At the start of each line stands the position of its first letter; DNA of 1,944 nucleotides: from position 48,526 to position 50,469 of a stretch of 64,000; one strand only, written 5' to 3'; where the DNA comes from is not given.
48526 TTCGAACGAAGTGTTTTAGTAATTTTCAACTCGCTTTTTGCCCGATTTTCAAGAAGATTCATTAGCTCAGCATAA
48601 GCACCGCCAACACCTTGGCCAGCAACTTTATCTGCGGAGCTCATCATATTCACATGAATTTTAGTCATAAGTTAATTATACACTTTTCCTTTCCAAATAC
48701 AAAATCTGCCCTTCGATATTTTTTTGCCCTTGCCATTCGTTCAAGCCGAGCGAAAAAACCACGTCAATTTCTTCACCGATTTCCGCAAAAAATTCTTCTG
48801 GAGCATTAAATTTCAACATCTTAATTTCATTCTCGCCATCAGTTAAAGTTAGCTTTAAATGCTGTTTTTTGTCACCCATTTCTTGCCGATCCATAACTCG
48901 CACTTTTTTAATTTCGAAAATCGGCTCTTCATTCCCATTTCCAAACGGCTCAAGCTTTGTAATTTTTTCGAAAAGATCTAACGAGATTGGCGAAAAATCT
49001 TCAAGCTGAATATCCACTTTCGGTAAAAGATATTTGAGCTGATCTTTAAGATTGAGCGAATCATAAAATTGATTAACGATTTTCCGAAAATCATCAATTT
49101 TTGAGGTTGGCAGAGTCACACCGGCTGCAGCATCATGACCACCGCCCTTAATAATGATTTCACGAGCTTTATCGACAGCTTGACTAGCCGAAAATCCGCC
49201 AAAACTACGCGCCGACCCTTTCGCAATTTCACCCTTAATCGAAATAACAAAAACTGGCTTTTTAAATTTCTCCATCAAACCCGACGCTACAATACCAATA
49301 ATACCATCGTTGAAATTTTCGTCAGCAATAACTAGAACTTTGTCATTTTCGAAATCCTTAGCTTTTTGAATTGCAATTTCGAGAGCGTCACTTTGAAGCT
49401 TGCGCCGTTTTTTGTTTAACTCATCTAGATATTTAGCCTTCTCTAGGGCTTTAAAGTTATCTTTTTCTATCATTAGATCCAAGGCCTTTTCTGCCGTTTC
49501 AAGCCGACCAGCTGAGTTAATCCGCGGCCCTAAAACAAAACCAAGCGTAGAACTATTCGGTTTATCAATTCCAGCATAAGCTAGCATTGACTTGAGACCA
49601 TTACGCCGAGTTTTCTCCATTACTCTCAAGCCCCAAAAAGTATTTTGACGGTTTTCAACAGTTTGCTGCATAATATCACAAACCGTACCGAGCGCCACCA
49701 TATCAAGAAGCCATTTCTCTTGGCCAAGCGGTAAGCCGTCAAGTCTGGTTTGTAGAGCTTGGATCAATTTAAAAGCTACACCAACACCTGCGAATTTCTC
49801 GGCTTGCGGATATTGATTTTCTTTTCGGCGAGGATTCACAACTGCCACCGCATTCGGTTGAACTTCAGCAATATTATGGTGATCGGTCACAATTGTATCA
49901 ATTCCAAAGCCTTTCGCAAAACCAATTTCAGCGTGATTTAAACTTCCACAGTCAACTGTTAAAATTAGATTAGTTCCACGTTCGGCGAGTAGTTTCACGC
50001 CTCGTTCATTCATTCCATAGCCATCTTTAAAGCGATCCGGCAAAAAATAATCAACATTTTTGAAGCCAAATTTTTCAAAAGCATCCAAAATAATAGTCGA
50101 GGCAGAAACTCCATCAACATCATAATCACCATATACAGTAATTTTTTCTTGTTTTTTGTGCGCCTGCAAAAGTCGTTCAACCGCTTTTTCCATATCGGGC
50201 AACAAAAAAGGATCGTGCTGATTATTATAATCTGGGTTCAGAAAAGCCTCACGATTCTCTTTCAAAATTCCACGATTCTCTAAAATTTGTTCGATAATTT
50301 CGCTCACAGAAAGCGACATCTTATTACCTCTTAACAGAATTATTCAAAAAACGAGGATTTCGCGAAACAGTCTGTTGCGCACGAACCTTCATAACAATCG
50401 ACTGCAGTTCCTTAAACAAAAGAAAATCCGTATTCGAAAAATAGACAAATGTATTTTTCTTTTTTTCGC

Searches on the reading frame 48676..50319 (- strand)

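Call 75: search_protein_families(library=pfam, proteins=[window:48676-50319:-], max_evalue=0.0001)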
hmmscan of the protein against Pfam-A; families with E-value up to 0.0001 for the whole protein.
window:48676-50319:- (547 aa): 3 families
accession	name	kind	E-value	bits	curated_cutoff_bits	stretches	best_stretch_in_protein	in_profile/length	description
PF17768.7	RecJ_OB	-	1.8e-27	95.9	27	1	441-539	6-105/107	RecJ OB domain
PF01368.27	DHH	-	2.5e-23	83.2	28.1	1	59-212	1-125/125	DHH family, N-terminal domain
PF02272.25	DHHA1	-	2.1e-17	63.9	25.9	1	325-418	1-99/102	DHHA1 domain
